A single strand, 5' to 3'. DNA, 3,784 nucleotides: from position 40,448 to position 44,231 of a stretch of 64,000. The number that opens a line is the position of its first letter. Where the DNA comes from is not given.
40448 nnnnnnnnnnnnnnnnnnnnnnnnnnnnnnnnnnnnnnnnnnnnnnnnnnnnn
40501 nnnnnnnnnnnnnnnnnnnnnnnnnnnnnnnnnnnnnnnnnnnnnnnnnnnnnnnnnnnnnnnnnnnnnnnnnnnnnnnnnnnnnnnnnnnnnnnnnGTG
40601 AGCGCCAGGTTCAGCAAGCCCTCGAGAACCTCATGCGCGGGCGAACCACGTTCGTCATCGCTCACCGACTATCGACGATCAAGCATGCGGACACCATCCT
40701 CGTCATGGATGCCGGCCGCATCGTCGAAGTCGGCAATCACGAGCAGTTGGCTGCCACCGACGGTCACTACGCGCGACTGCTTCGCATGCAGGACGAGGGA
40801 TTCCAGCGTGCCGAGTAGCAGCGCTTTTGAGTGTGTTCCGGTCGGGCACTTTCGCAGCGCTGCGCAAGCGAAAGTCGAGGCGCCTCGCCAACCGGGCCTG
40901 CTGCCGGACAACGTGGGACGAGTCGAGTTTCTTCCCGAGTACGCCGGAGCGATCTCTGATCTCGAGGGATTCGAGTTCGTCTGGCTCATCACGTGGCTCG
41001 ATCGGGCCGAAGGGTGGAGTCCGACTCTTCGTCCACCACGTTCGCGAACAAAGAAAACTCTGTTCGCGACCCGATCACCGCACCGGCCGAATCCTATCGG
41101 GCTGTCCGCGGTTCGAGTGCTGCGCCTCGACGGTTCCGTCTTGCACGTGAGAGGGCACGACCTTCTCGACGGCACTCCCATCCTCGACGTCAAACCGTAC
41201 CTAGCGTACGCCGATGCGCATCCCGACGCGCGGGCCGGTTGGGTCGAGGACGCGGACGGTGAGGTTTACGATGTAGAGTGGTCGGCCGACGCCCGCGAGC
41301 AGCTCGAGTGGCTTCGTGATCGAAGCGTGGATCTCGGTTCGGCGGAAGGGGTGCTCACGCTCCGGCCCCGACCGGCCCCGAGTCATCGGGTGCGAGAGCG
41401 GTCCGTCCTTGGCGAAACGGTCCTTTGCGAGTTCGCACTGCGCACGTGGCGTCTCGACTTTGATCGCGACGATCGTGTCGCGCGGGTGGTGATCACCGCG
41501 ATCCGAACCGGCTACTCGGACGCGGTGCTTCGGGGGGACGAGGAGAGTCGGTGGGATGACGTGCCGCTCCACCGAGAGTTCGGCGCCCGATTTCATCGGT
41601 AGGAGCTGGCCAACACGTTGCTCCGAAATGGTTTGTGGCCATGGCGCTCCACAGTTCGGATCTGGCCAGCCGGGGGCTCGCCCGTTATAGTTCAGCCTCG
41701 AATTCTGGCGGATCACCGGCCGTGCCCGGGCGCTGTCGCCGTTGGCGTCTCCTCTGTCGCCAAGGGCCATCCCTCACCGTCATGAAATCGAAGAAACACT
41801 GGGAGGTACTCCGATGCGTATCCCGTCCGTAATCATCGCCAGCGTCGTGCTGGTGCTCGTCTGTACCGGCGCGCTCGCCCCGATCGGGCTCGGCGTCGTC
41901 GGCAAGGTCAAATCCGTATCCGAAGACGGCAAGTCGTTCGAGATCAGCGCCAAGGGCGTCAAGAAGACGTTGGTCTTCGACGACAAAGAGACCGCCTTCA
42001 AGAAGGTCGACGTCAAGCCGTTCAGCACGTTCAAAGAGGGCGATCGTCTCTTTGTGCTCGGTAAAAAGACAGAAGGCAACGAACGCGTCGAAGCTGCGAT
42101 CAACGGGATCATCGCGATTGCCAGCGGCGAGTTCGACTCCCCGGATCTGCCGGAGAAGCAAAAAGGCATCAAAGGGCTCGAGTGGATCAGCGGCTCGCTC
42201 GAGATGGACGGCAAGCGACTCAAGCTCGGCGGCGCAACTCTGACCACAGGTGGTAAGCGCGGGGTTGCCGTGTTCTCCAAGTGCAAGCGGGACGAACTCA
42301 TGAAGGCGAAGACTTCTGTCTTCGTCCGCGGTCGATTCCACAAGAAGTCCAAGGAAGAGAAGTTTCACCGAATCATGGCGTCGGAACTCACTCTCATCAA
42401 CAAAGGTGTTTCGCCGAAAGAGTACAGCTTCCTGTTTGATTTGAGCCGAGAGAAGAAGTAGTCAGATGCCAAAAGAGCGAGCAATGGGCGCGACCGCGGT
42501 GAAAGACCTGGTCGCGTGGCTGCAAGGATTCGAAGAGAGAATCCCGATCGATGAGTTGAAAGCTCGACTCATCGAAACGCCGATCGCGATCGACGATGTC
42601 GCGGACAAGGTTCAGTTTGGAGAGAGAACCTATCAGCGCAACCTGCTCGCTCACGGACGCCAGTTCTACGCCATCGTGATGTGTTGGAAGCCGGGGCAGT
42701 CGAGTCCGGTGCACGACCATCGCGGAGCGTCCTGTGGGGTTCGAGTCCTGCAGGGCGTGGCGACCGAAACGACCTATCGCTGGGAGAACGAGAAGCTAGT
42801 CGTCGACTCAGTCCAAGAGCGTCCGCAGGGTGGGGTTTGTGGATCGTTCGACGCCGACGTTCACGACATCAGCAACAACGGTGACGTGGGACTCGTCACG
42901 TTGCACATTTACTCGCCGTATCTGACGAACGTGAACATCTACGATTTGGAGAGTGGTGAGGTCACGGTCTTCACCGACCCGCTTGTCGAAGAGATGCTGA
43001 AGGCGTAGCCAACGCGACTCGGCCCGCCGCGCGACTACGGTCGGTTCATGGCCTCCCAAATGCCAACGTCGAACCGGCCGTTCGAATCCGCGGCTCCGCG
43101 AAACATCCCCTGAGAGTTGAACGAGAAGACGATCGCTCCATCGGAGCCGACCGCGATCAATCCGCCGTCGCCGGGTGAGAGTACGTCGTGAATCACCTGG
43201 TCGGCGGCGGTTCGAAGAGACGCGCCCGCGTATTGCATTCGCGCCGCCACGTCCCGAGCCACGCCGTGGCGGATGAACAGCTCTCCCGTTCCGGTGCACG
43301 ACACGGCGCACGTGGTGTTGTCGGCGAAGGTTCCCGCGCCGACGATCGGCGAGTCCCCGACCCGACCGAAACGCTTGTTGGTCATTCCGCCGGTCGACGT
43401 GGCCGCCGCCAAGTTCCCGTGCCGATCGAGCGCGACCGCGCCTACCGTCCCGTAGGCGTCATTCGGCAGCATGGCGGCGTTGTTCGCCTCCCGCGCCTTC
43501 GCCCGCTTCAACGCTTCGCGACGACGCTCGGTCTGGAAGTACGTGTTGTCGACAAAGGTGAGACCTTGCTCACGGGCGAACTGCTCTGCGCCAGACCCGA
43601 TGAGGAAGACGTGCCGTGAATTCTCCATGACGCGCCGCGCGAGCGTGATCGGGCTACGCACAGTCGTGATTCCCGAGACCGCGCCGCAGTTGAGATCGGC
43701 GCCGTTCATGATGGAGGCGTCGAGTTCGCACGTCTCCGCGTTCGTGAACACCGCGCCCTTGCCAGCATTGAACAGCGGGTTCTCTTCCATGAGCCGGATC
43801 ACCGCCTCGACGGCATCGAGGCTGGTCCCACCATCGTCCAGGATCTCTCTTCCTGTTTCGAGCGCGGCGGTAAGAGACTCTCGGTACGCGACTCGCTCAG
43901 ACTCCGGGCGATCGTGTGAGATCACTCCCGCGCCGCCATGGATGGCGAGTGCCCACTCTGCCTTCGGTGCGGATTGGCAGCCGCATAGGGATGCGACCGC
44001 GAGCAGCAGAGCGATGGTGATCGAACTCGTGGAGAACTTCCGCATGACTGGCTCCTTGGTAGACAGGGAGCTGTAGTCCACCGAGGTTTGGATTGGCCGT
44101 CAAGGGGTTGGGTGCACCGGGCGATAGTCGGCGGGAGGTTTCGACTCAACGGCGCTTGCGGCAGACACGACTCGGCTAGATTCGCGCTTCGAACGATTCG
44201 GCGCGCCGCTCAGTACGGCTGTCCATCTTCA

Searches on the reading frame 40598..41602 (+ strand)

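Call 87: search_protein_families(library=pfam, proteins=[window:40598-41602:+], max_evalue=0.00001)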
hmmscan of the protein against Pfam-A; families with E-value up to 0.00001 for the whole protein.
window:40598-41602:+ (334 aa): 1 family
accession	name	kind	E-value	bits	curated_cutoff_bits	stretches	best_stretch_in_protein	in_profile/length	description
PF01980.22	TrmO_N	-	9.6e-38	129.4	26.8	1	95-206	2-116/116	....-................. O N-terminal domain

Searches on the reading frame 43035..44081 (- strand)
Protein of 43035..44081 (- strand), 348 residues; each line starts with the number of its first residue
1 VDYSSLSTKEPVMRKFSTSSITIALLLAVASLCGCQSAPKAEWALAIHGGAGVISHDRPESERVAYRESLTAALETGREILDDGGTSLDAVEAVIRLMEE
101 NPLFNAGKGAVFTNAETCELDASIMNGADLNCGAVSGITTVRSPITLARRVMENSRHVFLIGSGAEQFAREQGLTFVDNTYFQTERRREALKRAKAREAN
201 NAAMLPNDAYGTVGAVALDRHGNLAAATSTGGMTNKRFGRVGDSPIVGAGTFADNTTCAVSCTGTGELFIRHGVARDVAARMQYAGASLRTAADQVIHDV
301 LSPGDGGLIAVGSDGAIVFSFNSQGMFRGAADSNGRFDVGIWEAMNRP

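Call 30: search_protein_families(library=pfam, proteins=[window:43035-44081:-], max_evalue=0.00001)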
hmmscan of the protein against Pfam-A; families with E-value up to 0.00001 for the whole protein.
window:43035-44081:- (348 aa): 1 family
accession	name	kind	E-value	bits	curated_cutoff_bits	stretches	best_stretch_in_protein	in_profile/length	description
PF01112.23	Asparaginase_2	-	1.3e-112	376.4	27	1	43-342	1-309/309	Asparaginase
